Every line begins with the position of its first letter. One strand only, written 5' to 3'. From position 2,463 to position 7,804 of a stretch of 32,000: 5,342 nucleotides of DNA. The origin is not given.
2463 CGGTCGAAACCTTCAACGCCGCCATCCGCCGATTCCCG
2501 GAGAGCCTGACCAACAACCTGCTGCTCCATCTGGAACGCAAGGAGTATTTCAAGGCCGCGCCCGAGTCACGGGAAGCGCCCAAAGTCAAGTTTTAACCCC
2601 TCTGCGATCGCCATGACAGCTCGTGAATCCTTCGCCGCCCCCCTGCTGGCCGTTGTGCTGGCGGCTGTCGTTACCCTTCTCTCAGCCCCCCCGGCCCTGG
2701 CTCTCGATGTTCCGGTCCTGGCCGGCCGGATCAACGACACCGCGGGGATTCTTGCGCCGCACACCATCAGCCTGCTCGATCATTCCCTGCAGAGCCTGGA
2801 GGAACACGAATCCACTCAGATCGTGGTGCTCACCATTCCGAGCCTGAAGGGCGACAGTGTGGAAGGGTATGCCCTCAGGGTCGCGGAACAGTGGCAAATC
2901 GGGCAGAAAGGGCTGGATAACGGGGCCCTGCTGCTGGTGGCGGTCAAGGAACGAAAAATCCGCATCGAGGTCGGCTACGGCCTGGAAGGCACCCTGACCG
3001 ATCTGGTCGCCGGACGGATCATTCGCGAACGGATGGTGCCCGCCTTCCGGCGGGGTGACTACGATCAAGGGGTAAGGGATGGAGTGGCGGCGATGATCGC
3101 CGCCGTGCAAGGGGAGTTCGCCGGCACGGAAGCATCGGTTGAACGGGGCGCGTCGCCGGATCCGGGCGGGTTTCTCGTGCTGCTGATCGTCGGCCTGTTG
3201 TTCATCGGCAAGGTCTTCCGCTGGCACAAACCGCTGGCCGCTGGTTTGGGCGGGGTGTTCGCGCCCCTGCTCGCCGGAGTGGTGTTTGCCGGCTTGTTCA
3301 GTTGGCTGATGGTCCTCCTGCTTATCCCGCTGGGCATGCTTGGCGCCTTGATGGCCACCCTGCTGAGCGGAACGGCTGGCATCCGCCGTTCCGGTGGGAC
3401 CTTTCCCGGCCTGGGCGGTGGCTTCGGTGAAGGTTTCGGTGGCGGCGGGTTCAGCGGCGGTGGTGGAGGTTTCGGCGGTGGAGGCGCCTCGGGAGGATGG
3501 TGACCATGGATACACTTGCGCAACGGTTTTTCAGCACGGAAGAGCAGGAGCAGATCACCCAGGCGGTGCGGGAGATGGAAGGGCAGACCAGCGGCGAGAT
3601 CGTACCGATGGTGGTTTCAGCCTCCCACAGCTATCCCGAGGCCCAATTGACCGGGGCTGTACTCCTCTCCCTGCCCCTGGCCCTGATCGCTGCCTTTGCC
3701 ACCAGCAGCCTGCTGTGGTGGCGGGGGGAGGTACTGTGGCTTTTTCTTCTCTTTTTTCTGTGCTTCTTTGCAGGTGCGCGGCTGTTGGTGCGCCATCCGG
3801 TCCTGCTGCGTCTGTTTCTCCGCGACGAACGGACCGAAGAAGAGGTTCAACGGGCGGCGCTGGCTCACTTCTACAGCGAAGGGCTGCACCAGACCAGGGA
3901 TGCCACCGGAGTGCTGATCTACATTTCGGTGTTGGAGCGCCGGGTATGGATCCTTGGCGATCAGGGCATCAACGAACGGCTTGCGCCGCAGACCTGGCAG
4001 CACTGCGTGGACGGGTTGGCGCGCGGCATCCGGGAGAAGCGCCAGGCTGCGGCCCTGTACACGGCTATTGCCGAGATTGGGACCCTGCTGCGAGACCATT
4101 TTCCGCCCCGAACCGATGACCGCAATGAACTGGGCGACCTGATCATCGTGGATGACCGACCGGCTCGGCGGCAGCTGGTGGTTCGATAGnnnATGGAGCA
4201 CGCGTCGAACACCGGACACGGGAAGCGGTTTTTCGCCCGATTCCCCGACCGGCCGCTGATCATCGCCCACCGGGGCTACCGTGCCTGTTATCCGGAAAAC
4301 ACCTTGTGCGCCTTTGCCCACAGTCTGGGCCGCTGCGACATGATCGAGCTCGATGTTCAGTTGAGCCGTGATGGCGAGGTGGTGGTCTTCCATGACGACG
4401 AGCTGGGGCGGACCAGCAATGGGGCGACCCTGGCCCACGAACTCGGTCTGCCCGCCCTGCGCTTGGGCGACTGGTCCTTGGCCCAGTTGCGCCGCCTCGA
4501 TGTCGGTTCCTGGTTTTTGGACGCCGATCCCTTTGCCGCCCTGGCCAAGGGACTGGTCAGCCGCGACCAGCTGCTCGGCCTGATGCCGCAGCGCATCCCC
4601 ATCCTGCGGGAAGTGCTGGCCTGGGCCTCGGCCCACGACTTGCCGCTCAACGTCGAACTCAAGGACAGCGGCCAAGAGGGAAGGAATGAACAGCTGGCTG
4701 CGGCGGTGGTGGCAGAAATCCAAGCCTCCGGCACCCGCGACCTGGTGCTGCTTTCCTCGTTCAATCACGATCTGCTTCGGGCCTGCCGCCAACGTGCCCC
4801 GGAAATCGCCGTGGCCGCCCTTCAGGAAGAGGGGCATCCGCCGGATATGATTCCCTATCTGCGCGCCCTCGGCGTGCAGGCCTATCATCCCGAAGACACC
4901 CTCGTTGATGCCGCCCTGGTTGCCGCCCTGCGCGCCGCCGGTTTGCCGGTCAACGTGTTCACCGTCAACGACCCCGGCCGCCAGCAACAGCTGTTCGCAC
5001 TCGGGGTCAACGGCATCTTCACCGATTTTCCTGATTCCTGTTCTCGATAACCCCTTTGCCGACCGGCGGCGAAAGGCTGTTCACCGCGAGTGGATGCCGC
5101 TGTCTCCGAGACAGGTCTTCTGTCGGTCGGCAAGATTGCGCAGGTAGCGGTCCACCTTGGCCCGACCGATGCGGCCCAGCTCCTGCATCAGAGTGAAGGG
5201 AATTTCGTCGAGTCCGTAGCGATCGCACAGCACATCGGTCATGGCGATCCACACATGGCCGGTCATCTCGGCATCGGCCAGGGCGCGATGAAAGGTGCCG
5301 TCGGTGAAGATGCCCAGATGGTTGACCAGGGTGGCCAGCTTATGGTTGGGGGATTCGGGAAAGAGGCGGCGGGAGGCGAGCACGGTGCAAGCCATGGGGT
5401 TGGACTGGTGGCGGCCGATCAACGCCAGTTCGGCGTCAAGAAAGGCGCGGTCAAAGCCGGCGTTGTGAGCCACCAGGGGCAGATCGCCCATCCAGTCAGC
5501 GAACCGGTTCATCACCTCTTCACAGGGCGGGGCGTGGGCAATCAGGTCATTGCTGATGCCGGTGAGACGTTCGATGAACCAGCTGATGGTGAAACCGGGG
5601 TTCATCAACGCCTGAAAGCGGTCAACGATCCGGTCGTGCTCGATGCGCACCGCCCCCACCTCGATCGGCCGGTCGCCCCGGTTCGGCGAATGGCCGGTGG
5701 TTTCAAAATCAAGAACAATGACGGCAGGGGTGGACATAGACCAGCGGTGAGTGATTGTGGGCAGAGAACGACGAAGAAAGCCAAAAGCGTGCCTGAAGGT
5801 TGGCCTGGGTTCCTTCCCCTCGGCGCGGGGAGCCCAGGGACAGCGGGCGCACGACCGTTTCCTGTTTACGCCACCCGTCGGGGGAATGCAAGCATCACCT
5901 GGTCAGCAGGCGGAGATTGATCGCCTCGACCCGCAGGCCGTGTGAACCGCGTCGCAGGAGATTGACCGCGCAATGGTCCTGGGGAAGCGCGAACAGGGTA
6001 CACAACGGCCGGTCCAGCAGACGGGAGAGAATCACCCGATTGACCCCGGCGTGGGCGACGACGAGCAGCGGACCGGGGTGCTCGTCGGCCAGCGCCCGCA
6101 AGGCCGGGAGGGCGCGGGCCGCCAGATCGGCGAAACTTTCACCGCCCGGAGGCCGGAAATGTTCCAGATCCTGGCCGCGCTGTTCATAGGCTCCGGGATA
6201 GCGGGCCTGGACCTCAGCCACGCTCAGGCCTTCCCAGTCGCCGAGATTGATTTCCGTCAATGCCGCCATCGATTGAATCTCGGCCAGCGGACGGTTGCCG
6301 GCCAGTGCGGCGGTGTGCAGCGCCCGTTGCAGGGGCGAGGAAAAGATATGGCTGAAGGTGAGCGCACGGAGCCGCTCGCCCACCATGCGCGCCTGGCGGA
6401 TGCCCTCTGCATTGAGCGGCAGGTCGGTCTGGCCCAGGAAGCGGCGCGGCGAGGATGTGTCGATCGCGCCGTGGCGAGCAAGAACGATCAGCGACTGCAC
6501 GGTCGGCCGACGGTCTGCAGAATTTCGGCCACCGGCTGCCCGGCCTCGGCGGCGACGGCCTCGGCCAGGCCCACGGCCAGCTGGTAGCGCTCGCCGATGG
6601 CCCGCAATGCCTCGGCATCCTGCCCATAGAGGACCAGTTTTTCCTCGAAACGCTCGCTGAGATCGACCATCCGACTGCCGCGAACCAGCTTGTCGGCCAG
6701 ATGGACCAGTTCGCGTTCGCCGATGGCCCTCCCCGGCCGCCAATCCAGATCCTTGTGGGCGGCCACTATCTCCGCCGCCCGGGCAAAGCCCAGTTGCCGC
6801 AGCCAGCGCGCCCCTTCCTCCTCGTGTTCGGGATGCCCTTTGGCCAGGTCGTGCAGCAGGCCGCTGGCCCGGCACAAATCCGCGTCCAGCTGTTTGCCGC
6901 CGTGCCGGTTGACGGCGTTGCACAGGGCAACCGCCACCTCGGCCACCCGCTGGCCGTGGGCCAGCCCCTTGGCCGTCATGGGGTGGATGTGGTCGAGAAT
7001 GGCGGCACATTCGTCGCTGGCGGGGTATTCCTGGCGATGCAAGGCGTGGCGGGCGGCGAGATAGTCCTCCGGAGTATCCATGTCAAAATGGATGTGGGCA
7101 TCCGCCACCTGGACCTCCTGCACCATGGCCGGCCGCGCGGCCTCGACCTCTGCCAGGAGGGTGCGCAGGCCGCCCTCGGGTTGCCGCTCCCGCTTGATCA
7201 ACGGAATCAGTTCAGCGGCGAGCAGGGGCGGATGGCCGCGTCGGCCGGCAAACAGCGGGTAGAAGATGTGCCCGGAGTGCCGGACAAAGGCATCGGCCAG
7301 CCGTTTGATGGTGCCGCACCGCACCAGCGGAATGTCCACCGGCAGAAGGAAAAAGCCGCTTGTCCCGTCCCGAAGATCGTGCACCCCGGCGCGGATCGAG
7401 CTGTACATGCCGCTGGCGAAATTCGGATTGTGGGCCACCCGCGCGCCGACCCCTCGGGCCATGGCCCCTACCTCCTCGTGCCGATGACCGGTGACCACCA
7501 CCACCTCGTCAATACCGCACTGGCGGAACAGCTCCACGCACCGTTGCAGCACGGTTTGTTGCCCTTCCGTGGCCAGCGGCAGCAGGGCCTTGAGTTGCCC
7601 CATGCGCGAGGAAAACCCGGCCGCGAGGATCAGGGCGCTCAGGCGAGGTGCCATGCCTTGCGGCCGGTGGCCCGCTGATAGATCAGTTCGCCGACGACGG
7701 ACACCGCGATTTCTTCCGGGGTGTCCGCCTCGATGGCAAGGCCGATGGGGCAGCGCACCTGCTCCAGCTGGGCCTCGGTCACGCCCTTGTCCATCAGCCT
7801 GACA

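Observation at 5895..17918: Nine-gene, translationally coupled accessory module welded to a Mop-type aldehyde oxidoreductase; most genes are unexplained by known Moco biosynthesis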

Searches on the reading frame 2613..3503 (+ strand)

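Call 17: search_protein_families(library=pfam, proteins=[window:2613-3503:+], max_evalue=0.0001)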
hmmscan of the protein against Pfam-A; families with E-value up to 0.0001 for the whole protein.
window:2613-3503:+ (296 aa): 1 family
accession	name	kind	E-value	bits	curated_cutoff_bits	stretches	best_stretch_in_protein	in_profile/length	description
PF04536.20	TPM_phosphatase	-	1.1e-41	142.2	22.1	1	40-163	1-124/125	TPM domain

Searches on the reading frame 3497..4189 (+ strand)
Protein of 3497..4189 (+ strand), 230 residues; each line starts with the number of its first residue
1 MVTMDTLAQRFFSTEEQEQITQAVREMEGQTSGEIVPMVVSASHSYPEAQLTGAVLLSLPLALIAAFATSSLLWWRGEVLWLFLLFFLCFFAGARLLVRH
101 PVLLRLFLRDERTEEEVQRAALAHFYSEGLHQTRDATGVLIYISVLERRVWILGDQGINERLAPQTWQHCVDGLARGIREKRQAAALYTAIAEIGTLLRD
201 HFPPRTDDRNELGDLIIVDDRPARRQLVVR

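Call 17: search_protein_families(library=pfam, proteins=[window:3497-4189:+], max_evalue=0.0001)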
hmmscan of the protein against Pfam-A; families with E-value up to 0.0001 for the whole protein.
window:3497-4189:+ (230 aa): 1 family
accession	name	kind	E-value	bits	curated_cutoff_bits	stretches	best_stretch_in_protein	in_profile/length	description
PF04536.20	TPM_phosphatase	-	4.4e-10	40.1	22.1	1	115-196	42-124/125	TPM domain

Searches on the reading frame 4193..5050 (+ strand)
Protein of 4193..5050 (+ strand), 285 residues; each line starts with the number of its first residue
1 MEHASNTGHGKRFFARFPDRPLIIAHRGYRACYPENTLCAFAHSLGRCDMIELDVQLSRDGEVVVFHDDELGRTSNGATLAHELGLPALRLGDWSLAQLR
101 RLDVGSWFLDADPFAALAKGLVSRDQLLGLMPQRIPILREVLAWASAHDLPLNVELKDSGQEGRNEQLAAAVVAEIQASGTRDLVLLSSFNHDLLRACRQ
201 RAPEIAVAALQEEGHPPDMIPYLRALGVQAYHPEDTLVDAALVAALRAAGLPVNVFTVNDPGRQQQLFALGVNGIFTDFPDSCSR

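Call 17: search_protein_families(library=pfam, proteins=[window:4193-5050:+], max_evalue=0.0001)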
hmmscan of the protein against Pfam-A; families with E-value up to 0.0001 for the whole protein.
window:4193-5050:+ (285 aa): 1 family
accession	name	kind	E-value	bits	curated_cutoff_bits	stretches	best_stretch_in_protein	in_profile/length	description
PF03009.23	GDPD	-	1.2e-46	160.2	23.6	1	26-281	1-243/244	Glycerophosphoryl diester phosphodiesterase family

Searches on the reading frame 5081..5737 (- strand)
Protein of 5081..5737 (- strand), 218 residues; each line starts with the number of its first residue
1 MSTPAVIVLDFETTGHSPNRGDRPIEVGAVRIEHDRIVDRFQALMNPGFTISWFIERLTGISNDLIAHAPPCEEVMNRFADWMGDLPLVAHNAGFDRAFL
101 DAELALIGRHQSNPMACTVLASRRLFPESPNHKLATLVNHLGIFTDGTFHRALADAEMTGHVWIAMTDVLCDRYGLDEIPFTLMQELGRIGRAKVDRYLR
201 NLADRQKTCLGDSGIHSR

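Call 17: search_protein_families(library=pfam, proteins=[window:5081-5737:-], max_evalue=0.0001)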
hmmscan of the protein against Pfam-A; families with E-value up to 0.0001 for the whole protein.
window:5081-5737:- (218 aa): 2 families
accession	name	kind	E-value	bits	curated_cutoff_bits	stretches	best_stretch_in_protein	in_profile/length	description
PF00929.31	RNase_T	-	2.2e-29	103.5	24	1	7-159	1-160/164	Exonuclease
PF16473.11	Rv2179c-like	-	1.5e-05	25.2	27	1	7-163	3-173/177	3'-5' exoribonuclease Rv2179c-like domain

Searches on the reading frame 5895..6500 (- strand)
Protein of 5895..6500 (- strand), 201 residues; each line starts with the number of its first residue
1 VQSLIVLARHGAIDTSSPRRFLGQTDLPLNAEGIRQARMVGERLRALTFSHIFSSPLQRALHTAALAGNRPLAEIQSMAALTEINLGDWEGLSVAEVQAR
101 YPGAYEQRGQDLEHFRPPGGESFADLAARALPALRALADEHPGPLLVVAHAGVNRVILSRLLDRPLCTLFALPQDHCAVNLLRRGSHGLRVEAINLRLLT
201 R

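Call 5: search_protein_families(library=ncbifam, proteins=[window:5895-6500:-], max_evalue=0.001)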
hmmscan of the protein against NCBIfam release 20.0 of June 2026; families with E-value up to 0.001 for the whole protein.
window:5895-6500:- (201 aa): 17 families
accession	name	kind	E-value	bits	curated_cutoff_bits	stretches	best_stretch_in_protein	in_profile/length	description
TIGR03162.1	ribazole_cobC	equivalog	1.3e-45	155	162.9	1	5-181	1-175/176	alpha-ribazole phosphatase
NF005567.0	PRK07238.1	equivalog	7.4e-29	101.2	326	1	5-178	180-354/378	bifunctional RNase H/acid phosphatase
NF011580.0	PRK15004.1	equivalog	3.6e-27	95.7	250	1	6-183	4-182/203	adenosylcobalamin/alpha-ribazole phosphatase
NF045917.1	PhserinePhPspA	equivalog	3.1e-21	76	350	1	5-179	4-179/211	phosphoserine phosphatase PspA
NF009994.0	PRK13463.1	equivalog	1.3e-20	74.1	277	1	1-159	1-160/203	phosphoserine phosphatase 1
TIGR03848.1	MSMEG_4193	subfamily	2.6e-20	72.7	203.85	1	5-195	2-197/204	MSMEG_4193 family putative phosphomutase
NF002901.0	PRK03482.1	equivalog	3.3e-17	62.8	261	1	5-168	4-168/215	2,3-diphosphoglycerate-dependent phosphoglycerate mutase GpmB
NF009993.0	PRK13462.1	equivalog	1.6e-16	60.6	226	1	4-182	7-181/203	acid phosphatase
NF002339.0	PRK01295.1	equivalog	2.9e-13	49.7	316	1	1-134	1-139/206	2,3-bisphosphoglycerate-dependent phosphoglycerate mutase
NF038349.1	dPGM_arch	equivalog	3.6e-13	49.8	225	1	5-172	1-159/194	2,3-diphosphoglycerate-dependent phosphoglycerate mutase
NF002217.0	PRK01112.1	equivalog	5.7e-12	45.5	320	1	4-67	3-66/228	2,3-bisphosphoglycerate-dependent phosphoglycerate mutase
TIGR01258.1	pgm_1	subfamily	1.3e-08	34.5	81.7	1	5-101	3-104/245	2,3-bisphosphoglycerate-dependent phosphoglycerate mutase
NF010713.0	PRK14115.1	equivalog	3.5e-08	33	305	1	5-101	4-105/248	2,3-diphosphoglycerate-dependent phosphoglycerate mutase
NF010718.0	PRK14120.1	equivalog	2.8e-06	26.8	366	1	4-101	6-108/249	phosphoglyceromutase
NF010714.0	PRK14116.1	equivalog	0.00018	21.1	401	1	4-66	3-67/229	2,3-diphosphoglycerate-dependent phosphoglycerate mutase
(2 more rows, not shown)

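Call 6: search_protein_families(library=pfam, proteins=[window:5895-6500:-], max_evalue=0.001)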
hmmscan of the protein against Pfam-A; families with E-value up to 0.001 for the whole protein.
window:5895-6500:- (201 aa): 1 family
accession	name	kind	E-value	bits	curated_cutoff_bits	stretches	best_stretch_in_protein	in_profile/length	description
PF00300.27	His_Phos_1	-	4e-55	186.9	21.7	1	5-195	1-192/194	Histidine phosphatase superfamily (branch 1)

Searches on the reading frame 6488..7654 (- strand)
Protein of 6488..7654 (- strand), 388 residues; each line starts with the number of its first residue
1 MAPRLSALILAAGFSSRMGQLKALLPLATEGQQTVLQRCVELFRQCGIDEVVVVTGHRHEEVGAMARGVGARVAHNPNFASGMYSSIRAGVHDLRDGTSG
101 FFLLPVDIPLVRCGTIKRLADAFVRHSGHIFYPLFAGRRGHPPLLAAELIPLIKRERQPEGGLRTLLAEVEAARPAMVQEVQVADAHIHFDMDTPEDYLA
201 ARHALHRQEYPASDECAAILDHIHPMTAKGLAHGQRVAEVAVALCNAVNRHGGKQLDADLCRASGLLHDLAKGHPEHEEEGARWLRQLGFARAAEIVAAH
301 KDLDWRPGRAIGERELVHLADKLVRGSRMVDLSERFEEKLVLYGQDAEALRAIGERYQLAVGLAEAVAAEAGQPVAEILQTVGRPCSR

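Call 5: search_protein_families(library=ncbifam, proteins=[window:6488-7654:-], max_evalue=0.001)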
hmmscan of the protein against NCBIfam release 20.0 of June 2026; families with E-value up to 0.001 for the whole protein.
window:6488-7654:- (388 aa): 25 families
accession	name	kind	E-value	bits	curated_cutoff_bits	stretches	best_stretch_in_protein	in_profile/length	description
NF045665.1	NTPtran_DVU1551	equivalog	1.9e-130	435.1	315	1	6-371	2-358/359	DVU_1551 family NTP transferase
TIGR03310.1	matur_MocA_YgfJ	equivalog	5.3e-41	140.7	186.45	1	6-200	1-187/188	molybdenum cofactor cytidylyltransferase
NF045782.1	NicBOxredNboR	equivalog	1.1e-15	57.8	260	1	3-197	7-201/206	nicotine blue oxidoreductase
TIGR03202.1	pucB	equivalog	4.9e-11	42.7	235.05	1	7-198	3-192/192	xanthine dehydrogenase accessory protein PucB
NF010938.0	PRK14358.1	equivalog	8.1e-09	34.5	500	1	5-127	8-128/481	bifunctional N-acetylglucosamine-1-phosphate uridyltransferase/glucosamine-1-phosphate acetyltransferase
NF010935.0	PRK14355.1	equivalog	1.5e-08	33.7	718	1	4-125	3-123/459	bifunctional UDP-N-acetylglucosamine diphosphorylase/glucosamine-1-phosphate N-acetyltransferase GlmU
NF002741.0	PRK02726.1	equivalog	5e-08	32.8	179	1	4-134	7-129/200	molybdenum cofactor guanylyltransferase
NF053639.1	Mfer334_fam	equivalog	1.4e-07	31.5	260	1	7-126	2-129/209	pseudomurein biosynthesis protein PmurB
NF010933.0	PRK14353.1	equivalog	4.7e-07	28.8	505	1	5-123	6-124/453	bifunctional UDP-N-acetylglucosamine diphosphorylase/glucosamine-1-phosphate N-acetyltransferase GlmU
TIGR02665.1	molyb_mobA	equivalog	6.7e-07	29.5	151.85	1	6-142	2-131/186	molybdenum cofactor guanylyltransferase MobA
NF038362.1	Sden_1164_fam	equivalog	1.7e-06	27.7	300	1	6-57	3-60/266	Sden_1164 family protein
TIGR00295.1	TIGR00295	hypoth_equivalog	2.4e-06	27.4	172.35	1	231-298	15-85/164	TIGR00295 family protein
NF010932.0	PRK14352.1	equivalog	2.8e-06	26.3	611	1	5-123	7-126/488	bifunctional UDP-N-acetylglucosamine diphosphorylase/glucosamine-1-phosphate N-acetyltransferase GlmU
TIGR01173.1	glmU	equivalog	4.8e-06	25.7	366.85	1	6-122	2-116/452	bifunctional UDP-N-acetylglucosamine diphosphorylase/glucosamine-1-phosphate N-acetyltransferase GlmU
NF001837.0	PRK00560.1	equivalog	6.7e-06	25.9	182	0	6-45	10-51/196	molybdenum cofactor guanylyltransferase MobA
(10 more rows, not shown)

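Call 6: search_protein_families(library=pfam, proteins=[window:6488-7654:-], max_evalue=0.001)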
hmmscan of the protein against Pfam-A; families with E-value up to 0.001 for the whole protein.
window:6488-7654:- (388 aa): 2 families
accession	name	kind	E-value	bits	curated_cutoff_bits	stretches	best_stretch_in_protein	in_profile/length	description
PF12804.13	NTP_transf_3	-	1.1e-36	126.9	27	1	7-170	1-157/160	MobA-like NTP transferase domain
PF01966.28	HD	-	7.4e-10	39.6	22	1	233-324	4-114/116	HD domain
